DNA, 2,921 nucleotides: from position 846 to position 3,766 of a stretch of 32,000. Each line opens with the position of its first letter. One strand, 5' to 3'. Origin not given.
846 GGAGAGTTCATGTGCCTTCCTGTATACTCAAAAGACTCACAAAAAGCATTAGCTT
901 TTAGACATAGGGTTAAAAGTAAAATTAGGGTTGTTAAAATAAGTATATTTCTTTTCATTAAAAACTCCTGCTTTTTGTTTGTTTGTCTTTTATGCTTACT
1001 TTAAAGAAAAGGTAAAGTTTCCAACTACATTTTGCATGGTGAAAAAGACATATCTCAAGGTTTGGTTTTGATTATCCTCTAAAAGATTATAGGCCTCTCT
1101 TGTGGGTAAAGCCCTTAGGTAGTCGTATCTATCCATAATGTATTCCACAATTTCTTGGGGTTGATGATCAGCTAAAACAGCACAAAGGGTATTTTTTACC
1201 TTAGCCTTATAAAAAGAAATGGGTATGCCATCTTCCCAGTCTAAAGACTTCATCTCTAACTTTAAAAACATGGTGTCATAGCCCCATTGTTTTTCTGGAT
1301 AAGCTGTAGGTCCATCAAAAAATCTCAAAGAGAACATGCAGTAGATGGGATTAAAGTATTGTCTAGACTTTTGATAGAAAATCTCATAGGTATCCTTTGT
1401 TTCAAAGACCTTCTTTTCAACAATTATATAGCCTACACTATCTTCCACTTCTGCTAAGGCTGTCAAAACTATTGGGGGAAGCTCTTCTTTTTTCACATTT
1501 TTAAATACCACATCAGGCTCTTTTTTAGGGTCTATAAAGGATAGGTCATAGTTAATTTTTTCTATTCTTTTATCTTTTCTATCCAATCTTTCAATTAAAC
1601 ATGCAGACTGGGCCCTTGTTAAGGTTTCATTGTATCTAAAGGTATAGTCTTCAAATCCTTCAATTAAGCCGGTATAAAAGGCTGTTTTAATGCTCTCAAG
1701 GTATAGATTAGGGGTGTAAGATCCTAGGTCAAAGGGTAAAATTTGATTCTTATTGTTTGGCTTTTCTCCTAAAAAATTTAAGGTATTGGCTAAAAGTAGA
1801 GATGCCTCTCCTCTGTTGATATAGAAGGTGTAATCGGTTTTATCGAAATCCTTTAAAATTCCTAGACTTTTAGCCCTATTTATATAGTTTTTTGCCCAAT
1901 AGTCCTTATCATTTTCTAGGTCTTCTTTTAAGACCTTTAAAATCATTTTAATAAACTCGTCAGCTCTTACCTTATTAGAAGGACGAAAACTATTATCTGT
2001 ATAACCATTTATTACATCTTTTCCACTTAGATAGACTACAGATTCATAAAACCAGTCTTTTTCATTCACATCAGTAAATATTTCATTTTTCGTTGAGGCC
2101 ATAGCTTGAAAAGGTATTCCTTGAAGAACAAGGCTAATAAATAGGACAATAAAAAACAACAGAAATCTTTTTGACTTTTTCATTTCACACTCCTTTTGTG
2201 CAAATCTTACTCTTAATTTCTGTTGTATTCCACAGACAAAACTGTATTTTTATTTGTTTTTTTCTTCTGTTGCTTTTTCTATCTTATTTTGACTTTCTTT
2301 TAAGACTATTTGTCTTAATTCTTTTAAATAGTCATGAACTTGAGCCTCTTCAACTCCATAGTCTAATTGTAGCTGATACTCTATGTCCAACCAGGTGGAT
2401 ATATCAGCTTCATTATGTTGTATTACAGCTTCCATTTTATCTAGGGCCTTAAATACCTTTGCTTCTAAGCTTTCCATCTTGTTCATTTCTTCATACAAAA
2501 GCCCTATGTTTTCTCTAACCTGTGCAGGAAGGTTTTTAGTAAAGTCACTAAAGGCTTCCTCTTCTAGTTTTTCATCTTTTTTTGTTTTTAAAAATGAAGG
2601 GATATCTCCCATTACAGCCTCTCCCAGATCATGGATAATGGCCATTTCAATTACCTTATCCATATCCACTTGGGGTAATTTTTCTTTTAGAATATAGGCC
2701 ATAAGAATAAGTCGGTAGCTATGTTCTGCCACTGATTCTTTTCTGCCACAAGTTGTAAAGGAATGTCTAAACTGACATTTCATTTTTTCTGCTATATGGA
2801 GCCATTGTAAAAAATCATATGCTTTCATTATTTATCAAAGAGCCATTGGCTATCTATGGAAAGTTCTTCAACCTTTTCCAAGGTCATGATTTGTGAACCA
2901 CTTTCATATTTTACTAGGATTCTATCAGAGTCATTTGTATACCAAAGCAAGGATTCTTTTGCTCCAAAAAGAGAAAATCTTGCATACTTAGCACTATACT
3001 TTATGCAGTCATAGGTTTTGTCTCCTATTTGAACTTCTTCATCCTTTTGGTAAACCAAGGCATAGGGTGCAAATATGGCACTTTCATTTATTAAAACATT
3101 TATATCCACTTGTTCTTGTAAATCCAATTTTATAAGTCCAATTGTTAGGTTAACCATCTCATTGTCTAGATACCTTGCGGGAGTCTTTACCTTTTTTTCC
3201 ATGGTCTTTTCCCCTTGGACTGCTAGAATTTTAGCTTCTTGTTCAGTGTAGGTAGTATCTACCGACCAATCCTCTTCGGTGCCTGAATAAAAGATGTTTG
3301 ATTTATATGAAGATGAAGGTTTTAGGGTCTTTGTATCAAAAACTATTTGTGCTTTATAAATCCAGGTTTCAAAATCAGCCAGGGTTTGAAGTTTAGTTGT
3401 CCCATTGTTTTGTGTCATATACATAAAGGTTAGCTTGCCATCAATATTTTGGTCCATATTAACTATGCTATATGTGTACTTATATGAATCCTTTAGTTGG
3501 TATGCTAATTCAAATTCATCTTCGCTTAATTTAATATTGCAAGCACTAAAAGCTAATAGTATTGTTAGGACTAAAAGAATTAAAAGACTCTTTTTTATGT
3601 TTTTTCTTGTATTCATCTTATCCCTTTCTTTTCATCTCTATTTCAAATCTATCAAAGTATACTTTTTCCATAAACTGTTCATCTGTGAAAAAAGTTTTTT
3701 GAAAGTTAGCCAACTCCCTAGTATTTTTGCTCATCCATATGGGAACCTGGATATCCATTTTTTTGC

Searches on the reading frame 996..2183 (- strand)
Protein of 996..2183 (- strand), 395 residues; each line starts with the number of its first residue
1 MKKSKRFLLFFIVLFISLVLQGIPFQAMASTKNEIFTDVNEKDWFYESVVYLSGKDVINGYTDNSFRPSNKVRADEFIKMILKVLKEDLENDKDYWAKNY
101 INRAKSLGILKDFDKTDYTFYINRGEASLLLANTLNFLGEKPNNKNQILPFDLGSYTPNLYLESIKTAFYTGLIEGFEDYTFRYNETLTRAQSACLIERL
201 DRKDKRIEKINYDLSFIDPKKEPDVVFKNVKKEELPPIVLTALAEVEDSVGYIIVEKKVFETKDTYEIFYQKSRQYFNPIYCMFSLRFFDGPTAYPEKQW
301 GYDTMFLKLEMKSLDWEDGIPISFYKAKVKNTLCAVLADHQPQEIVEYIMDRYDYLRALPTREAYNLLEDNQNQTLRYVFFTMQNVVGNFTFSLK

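Call 4: search_protein_families(library=pfam, proteins=[window:996-2183:-], max_evalue=0.1)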
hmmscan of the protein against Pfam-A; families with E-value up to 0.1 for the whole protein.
window:996-2183:- (395 aa): 1 family
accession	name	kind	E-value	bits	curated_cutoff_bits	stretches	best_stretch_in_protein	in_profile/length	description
PF00395.25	SLH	-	2.2e-17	63.2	20.8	2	36-72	2-38/44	S-layer homology domain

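Call 5: search_protein_families(library=ncbifam, proteins=[window:996-2183:-], max_evalue=0.1)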
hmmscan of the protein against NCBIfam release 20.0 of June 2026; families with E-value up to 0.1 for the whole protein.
window:996-2183:- (395 aa): 2 families
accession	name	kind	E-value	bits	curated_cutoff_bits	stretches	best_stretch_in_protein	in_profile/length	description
NF033190.2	inl_like_NEAT_1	exception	0.00082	17.8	1275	0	92-201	586-691/754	NEAT domain-containing leucine-rich repeat protein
NF033921.0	por_somb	subfamily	0.036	12.7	100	0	172-209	28-66/485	iron uptake porin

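Call 10: find_encoding_contigs(protein=window:999-2183:-, flank=10000, max_places=6)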
Protein window:999-2183:- (395 aa): 3 contigs read that carry it; 1 place shown.
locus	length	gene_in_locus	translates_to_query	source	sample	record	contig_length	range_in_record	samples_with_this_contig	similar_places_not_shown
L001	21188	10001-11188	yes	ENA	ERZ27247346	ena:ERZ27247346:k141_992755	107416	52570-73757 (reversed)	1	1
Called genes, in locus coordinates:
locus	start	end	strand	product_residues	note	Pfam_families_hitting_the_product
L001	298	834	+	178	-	PF00293:NUDIX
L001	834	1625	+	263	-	PF00753:Lactamase_B, PF23023:Anti-Pycsar_Apyc1 (weak), PF12706:Lactamase_B_2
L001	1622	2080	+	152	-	PF02590:SPOUT_MTase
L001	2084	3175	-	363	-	PF00535:Glycos_transf_2, PF04138:GtrA_DPMS_TM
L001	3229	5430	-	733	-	PF13439:Glyco_transf_4, PF13477:Glyco_trans_4_2 (faint), PF00534:Glycos_transf_1, PF13692:Glyco_trans_1_4, PF04230:PS_pyruv_trans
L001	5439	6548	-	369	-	PF02073:Peptidase_M29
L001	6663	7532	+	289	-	PF00701:DHDPS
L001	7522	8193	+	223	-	PF02698:DUF218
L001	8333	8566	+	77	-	-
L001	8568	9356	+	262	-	PF11306:DUF3108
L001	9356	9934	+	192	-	PF12917:YfbR-like, PF13023:HD_3, PF01966:HD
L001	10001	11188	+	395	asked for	PF00395:SLH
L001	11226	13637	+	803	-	-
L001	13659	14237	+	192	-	PF00551:Formyl_trans_N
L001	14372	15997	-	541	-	PF01676:Metalloenzyme, PF06415:iPGM_N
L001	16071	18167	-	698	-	-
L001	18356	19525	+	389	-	PF07690:MFS_1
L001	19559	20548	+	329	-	PF00480:ROK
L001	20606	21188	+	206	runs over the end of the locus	PF13580:SIS_2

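Call 16: find_homologous_proteins(query=L001:11226-13634:+, max_evalue=0.001)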
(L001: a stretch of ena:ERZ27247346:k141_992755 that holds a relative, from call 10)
Query L001:11226-13634:+ (803 aa): 7 proteins with E <= 0.001 among 2205 candidates.
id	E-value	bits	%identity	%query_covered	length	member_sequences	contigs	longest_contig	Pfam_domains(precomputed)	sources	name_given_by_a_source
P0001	0.0e+0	1892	98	100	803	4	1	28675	-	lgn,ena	-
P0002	0.0e+0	1116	55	100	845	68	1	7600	PF24749.3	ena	-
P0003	0.0e+0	1083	54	100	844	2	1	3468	-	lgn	-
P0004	0.0e+0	1082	54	100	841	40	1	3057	-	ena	-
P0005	6.0e-252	857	51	89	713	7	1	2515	-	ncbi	ncbi:MAG: hypothetical protein WCY62_11285, partial [Clostridia bacterium]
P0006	2.0e-131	458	35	94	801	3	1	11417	-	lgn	-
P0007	3.0e-70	256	36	56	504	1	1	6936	-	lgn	-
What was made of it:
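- Tried and rejected: The full-length sequence recovered from the source contig was needed (calls 10, 16).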

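Call 18: search_protein_families(library=pfam, proteins=[P0001, P0002, P0003, P0004, P0005, P0006, P0007], max_evalue=1)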
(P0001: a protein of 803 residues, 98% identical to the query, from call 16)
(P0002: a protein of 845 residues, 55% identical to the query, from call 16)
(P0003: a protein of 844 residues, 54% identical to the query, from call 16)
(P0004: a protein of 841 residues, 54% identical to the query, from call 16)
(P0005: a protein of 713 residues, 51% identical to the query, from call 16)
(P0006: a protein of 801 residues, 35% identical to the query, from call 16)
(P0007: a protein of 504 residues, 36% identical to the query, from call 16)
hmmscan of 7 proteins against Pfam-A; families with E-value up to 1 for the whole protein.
P0001 (803 aa): 0 families

P0002 (845 aa): 1 family
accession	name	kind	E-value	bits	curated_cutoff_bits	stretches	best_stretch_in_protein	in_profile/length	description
PF24749.2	DUF7695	-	2.5e-05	24.3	25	1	143-178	7-40/58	Domain of unknown function (DUF7695)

P0003 (844 aa): 1 family
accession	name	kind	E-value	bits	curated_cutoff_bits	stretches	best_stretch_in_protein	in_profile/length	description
PF06676.16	DUF1178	-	0.15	12.9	31.6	1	298-352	7-61/147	Protein of unknown function (DUF1178)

P0004 (841 aa): 0 families

P0005 (713 aa): 0 families

P0006 (801 aa): 0 families

P0007 (504 aa): 0 families

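Call 27: find_encoding_contigs(protein=P0006, flank=10000, max_places=3)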
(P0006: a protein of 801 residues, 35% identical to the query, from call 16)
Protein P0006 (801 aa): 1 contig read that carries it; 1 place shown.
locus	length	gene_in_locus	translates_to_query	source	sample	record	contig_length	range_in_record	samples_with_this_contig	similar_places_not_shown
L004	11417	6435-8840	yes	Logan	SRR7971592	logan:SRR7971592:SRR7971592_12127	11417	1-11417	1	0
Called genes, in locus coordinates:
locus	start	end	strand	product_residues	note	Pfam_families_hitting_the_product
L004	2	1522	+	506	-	?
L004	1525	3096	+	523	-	PF00682:HMGL-like, PF22617:HCS_D2, PF08502:LeuA_dimer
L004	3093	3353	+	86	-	-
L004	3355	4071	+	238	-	PF11306:DUF3108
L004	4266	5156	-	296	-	PF00149:Metallophos, PF12850:Metallophos_2 (weak)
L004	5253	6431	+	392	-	PF00395:SLH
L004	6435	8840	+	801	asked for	-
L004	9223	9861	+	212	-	PF01966:HD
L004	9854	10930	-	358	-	PF00365:PFK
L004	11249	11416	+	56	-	?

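Call 28: find_encoding_contigs(protein=P0007, flank=10000, max_places=3)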
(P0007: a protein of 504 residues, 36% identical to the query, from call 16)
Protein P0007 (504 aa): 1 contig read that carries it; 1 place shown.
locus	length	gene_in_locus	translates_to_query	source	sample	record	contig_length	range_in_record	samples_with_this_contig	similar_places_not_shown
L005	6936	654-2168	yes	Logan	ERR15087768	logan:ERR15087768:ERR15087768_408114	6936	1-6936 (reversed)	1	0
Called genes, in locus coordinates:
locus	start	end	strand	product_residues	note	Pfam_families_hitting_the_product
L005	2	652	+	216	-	?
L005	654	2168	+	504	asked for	-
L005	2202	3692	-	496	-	PF02952:Fucose_iso_C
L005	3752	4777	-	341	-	PF01300:Sua5_yciO_yrdC, PF03481:Sua5_C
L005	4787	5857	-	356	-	PF03462:PCRF, PF00472:RF-1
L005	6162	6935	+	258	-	?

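Call 29: find_encoding_contigs(protein=P0002, flank=10000, max_places=3)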
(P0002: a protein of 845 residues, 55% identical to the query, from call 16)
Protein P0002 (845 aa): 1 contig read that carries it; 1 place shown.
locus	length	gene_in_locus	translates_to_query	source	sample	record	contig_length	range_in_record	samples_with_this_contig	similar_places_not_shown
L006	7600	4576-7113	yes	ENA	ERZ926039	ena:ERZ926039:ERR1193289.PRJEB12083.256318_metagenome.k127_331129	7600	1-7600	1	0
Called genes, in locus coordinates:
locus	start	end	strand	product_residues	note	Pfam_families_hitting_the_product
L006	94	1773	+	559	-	-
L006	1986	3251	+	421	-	PF13173:AAA_14, PF13635:DUF4143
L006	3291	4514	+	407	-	PF00395:SLH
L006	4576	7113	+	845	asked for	PF24749:DUF7695 (weak)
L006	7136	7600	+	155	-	?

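Call 38: predict_structure(alignment_id=A1)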
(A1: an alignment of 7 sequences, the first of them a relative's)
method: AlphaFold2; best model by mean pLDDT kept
length: 803 residues; sequences in the alignment: 7
mean_pLDDT: 56.3   pTM: 0.29
mean pLDDT of the five models: 56.3, 55.3, 54.6, 53.7, 49.7
residues with pLDDT >= 90: 7; 70-90: 182; 50-70: 333; < 50: 281
segments of 3 or more residues with pLDDT < 50: 19-35, 166-168, 177-184, 205-215, 314-319, 338-506, 509-514, 624-655, 724-728, 791-803
pLDDT, mean of each block of 10 residues (from residue 1): 70 61 37 50 65 62 67 56 62 64 61 63 65 65 67 64 50 53 54 54 49 49 58 58 58 56 67 67 67 58 55 48 59 54 37 43 37 32 26 33 43 31 27 29 30 28 26 37 33 43 44 65 82 73 81 75 78 83 63 83 67 82 44 37 32 56 62 59 77 87 73 61 53 84 81 66 56 84 72 28 26
secondary structure, 60 per line:
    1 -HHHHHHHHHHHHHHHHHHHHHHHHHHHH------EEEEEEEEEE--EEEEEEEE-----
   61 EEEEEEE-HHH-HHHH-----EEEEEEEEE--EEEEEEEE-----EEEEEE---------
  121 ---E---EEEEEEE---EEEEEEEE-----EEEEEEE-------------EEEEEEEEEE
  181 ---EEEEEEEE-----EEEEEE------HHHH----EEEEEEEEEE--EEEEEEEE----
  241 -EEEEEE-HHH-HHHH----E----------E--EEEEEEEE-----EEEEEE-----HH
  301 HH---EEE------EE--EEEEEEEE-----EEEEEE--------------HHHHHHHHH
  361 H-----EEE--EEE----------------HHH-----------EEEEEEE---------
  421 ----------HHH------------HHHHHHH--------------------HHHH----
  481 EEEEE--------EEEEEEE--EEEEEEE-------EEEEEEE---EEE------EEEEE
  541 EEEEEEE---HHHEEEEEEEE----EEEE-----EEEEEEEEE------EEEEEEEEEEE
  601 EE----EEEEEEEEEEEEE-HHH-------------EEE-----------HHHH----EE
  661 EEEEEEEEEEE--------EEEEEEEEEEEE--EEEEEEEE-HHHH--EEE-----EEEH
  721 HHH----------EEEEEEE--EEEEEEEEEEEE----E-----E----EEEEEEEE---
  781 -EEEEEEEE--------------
elements in order (helices of 4 or more, strands of 3 or more residues): H2-29 E36-45 E48-55 E61-67 H73-76 E82-90 E93-100 E106-111 E128-134 E138-145 E151-157 E171-180 E184-191 E197-202 H209-212 E217-226 E229-236 E242-247 H253-256 E275-282 E288-293 H299-302 E306-308 E319-326 E332-337 H352-361 E367-369 E372-374 E405-411 H446-452 H473-476 E481-485 E494-500 E503-509 E517-523 E527-529 E536-547 E554-561 E566-569 E575-583 E590-602 E607-619 E637-639 H651-654 E659-671 E680-691 E694-701 H703-706 E709-711 E717-719 H720-723 E734-740 E743-754 E770-777 E782-789
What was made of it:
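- The full-length low-confidence model shows the same pattern (call 38).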

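Call 41: fold_search(model_id=the predicted structure, library=pdb)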
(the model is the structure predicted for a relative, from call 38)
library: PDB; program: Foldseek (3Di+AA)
matches with E <= 10: 1158; with E <= 0.001: 68
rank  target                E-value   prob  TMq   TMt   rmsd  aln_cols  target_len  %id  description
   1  4be5_A                4.8e-07  1.00  0.10  0.31  19.2       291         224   11  V. cholera biofilm scaffolding protein RbmA (released 2013-12-18)
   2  9fx2                  3.1e-06  0.95  0.11  0.08  37.4       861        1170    8  Structure of methylamine activated CD109 (released 2025-03-19)
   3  3v9f_A                3.3e-06  0.90  0.10  0.11  36.0       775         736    8  Crystal Structure of the extracellular domain of the putative hybrid two component system BT3049 from B. thetaiotaomic (released 2012-03-14)
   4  5g50_B                7.5e-06  1.00  0.10  0.28  18.6       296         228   11  Vibrio cholerae scaffolding protein RbmA in complex with magnesium. (released 2017-11-29)
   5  4a2m_B                1.0e-05  0.93  0.12  0.12  35.4       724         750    9  Structure of the periplasmic domain of the heparin and heparan sulphate sensing hybrid two component system BT4663 in  (released 2012-05-02)
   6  7akk_E                1.5e-05  1.00  0.10  0.15  25.4       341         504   11  Structure of a complement factor-receptor complex (released 2022-04-13)
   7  3k6s_E                2.0e-05  1.00  0.12  0.11  19.2       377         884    8  Structure of integrin alphaXbeta2 ectodomain (released 2010-01-12)
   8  2r51                  2.0e-05  0.97  0.09  0.20  25.3       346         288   12  Crystal Structure of mouse Vps26B (released 2008-07-15)
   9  4a2m_A                3.2e-05  0.93  0.13  0.14  26.2       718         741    8  Structure of the periplasmic domain of the heparin and heparan sulphate sensing hybrid two component system BT4663 in  (released 2012-05-02)
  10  4a2m_C                3.4e-05  0.85  0.12  0.12  33.6       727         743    9  Structure of the periplasmic domain of the heparin and heparan sulphate sensing hybrid two component system BT4663 in  (released 2012-05-02)
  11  3k6s_C                4.2e-05  1.00  0.12  0.11  19.9       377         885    8  Structure of integrin alphaXbeta2 ectodomain (released 2010-01-12)
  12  3us9                  4.4e-05  0.97  0.08  0.20  20.3       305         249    6  Crystal Structure of the NCX1 Intracellular Tandem Calcium Binding Domains(CBD12) (released 2012-07-11)
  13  4a2m_D                5.1e-05  0.77  0.11  0.11  34.7       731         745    9  Structure of the periplasmic domain of the heparin and heparan sulphate sensing hybrid two component system BT4663 in  (released 2012-05-02)
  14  9b4h_A                5.1e-05  0.66  0.10  0.06  34.1       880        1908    8  Chlamydomonas reinhardtii mastigoneme filament (released 2024-04-10)
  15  4nen_A                5.7e-05  0.99  0.11  0.09  19.5       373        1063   11  An internal ligand-bound, metastable state of a leukocyte integrin, aXb2 (released 2014-01-15)
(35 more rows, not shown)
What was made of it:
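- Tried and rejected: Its Foldseek hits were generic tandem beta-sandwiches (calls 38, 41).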

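Call 49: search_solved_structures(query=A1, max_evalue=1)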
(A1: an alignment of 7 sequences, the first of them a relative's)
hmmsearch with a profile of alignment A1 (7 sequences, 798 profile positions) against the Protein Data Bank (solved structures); distinct sequences matched with E-value up to 1: 5.
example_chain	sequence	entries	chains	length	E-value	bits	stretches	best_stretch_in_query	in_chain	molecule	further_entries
3rdk_A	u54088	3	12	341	0.05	15.2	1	612-729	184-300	Endo-1,4-beta-xylanase | Endo-1,4-beta-xylanase A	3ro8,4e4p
4c2m_I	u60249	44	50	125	0.082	14.4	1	249-331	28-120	DNA-DIRECTED RNA POLYMERASE I SUBUNIT RPA12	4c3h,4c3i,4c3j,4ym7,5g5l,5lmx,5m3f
7aoc_I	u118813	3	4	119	0.38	12.2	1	143-240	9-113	DNA-directed RNA polymerase I subunit RPA12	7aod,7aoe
6v4x_C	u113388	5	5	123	0.63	11.5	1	683-741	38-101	U7 snRNA-associated Sm-like protein LSm10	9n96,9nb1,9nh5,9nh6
4hgn_A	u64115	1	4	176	0.76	11.3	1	678-751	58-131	2-keto-3-deoxy-D-manno-octulosonate 8-phosphate phosphohydrolase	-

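Call 77: search_solved_structures(query=A6, max_evalue=1)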
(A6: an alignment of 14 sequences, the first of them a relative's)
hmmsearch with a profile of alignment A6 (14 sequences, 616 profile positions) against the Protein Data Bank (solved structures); distinct sequences matched with E-value up to 1: 0.
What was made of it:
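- Tried and rejected: Profile searches of the C-terminal domain against PDB sequences gave nothing (calls 49, 77).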

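Call 78: search_protein_families(library=ncbifam, proteins=[P0001], max_evalue=0.01)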
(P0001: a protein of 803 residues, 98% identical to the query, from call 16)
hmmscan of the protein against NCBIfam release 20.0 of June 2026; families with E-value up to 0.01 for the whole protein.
P0001 (803 aa): 1 family
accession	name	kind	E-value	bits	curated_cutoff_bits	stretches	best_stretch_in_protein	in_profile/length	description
NF047340.1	Athe_2463_dom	domain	0.0013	19.3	36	1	378-507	4-176/177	Athe_2463 domain-containing protein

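Call 81: search_protein_families(library=ncbifam, alignment_id=A1, max_evalue=0.01)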
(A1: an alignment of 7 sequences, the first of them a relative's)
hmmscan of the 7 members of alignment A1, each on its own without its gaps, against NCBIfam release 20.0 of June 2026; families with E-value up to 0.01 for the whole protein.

A. member 1, P0001 (803 aa): 1 family
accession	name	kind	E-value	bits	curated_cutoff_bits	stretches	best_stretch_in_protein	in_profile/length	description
NF047340.1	Athe_2463_dom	domain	0.0013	19.3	36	1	378-507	4-176/177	Athe_2463 domain-containing protein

B. families by the number of members that match (of 7 scanned): 1 family
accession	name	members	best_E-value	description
NF047340.1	Athe_2463_dom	7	8.7e-12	Athe_2463 domain-containing protein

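Call 82: search_protein_families(library=ncbifam, alignment_id=A6, max_evalue=0.01)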
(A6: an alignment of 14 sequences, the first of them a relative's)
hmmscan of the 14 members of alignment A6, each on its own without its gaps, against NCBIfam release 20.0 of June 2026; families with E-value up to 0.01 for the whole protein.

A. member 1, P0007 (504 aa): 1 family
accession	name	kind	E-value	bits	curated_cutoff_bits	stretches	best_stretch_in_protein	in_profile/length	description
NF047340.1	Athe_2463_dom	domain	1.8e-10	41.6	36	1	56-180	2-165/177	Athe_2463 domain-containing protein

B. families by the number of members that match (of 14 scanned): 3 families
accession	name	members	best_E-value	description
NF047340.1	Athe_2463_dom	12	2.6e-13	Athe_2463 domain-containing protein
NF033186.1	internalin_K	4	2.9e-05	class 1 internalin InlK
TIGR04383.1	acidic_w_LPXTA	2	0.00068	processed acidic surface protein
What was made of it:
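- On NCBIfam NF047340 Athe_2463 domain (C-terminal part, outside the window): All 7 of 7 family members match at E<=0.01 (calls 78, 81, 82).
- Closest known: Athe_2463 domain proteins. Same: Residues 378-507 of the full protein match the model, and orthologues pass the cut-off (calls 78, 81, 82).
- C-terminal domain: it matches NCBIfam NF047340 (Athe_2463 domain) in all 7 family members at E<=0.01 (calls 78, 81, 82).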

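Call 85: find_related_loci(query=A1, collection=metagenome_contigs, flank=4000)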
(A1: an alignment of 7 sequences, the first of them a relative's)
Query A1 (803 aa) in metagenome_contigs; peptide patterns used: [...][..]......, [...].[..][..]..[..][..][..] (x = any residue, [..] = any of these).
207 stretches matched a pattern; 14 encode a relative of the query (tblastn E <= 1e-3); 13 distinct loci.
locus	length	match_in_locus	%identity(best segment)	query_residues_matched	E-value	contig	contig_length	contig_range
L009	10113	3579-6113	55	1-803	0e+0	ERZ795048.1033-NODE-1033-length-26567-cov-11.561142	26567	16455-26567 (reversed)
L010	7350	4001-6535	55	1-803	0e+0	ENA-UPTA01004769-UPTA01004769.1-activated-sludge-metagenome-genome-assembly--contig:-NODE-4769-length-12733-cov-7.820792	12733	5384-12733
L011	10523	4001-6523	54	1-803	0e+0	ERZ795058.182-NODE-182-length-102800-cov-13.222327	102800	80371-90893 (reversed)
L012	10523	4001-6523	54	1-803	0e+0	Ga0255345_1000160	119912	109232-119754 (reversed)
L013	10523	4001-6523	54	1-803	0e+0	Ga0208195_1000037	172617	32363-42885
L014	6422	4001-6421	55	1-765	0e+0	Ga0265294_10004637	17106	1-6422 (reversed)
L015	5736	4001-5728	56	1-532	0e+0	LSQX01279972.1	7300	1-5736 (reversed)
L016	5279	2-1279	60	376-803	6e-162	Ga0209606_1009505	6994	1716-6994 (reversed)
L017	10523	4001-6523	54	1-803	0e+0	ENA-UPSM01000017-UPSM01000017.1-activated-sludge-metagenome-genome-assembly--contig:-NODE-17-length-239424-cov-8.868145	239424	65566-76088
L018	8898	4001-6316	34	32-803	3e-129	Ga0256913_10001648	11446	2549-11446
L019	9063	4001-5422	32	351-803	1e-65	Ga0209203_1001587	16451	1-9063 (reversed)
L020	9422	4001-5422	32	351-803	4e-64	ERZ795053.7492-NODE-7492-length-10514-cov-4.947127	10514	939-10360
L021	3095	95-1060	29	342-654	3e-22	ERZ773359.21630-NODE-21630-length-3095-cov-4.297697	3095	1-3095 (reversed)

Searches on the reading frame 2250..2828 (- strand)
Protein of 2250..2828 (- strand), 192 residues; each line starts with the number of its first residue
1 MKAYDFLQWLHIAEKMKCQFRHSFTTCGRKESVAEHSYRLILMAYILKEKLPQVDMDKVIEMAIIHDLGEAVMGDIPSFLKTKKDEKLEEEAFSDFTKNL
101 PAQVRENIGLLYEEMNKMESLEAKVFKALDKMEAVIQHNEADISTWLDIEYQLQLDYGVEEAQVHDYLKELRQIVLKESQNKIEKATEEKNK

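Call 4: search_protein_families(library=pfam, proteins=[window:2250-2828:-], max_evalue=0.1)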
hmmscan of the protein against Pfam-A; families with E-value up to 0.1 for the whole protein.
window:2250-2828:- (192 aa): 3 families
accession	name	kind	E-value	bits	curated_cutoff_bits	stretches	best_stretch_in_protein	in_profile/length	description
PF13023.12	HD_3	-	1.5e-37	129.5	22.5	1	13-171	1-164/165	HD domain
PF12917.13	YfbR-like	-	1.9e-14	54.2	25.9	1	10-137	3-140/182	5'-deoxynucleotidase YfbR-like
PF01966.28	HD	-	8.3e-09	36.2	22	1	33-134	1-115/116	HD domain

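Call 5: search_protein_families(library=ncbifam, proteins=[window:2250-2828:-], max_evalue=0.1)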
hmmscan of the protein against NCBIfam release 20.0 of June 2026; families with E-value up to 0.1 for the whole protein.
window:2250-2828:- (192 aa): 4 families
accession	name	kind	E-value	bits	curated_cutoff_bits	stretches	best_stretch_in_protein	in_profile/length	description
NF003009.0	PRK03826.1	equivalog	3.5e-09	36.6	122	1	5-139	5-146/197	5'-deoxynucleotidase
TIGR00295.1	TIGR00295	hypoth_equivalog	3.9e-06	26.7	172.35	1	25-93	6-76/164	TIGR00295 family protein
TIGR00277.1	HDIG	domain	0.0076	16.1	27.6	1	30-71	2-42/84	HDIG domain-containing metalloprotein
NF045805.1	MethMoxGammaMmoZ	equivalog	0.017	15.1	230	1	126-184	17-75/162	aromatic/alkene monooxygenase hydroxylase subunit gamma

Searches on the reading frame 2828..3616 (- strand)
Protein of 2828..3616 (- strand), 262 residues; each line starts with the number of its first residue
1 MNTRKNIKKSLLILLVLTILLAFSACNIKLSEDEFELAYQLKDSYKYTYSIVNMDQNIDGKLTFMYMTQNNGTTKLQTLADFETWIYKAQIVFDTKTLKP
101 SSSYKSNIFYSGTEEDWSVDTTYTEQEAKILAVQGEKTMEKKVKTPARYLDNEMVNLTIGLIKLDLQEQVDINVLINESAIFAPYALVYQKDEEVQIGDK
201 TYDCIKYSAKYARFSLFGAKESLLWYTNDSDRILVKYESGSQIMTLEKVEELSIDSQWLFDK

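Call 4: search_protein_families(library=pfam, proteins=[window:2828-3616:-], max_evalue=0.1)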
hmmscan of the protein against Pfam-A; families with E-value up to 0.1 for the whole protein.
window:2828-3616:- (262 aa): 1 family
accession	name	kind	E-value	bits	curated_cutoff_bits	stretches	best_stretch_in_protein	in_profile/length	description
PF11306.15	DUF3108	-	1.2e-09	38.7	26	1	71-239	35-197/209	Protein of unknown function (DUF3108)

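Call 5: search_protein_families(library=ncbifam, proteins=[window:2828-3616:-], max_evalue=0.1)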
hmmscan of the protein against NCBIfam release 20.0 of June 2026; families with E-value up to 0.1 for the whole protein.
window:2828-3616:- (262 aa): 0 families
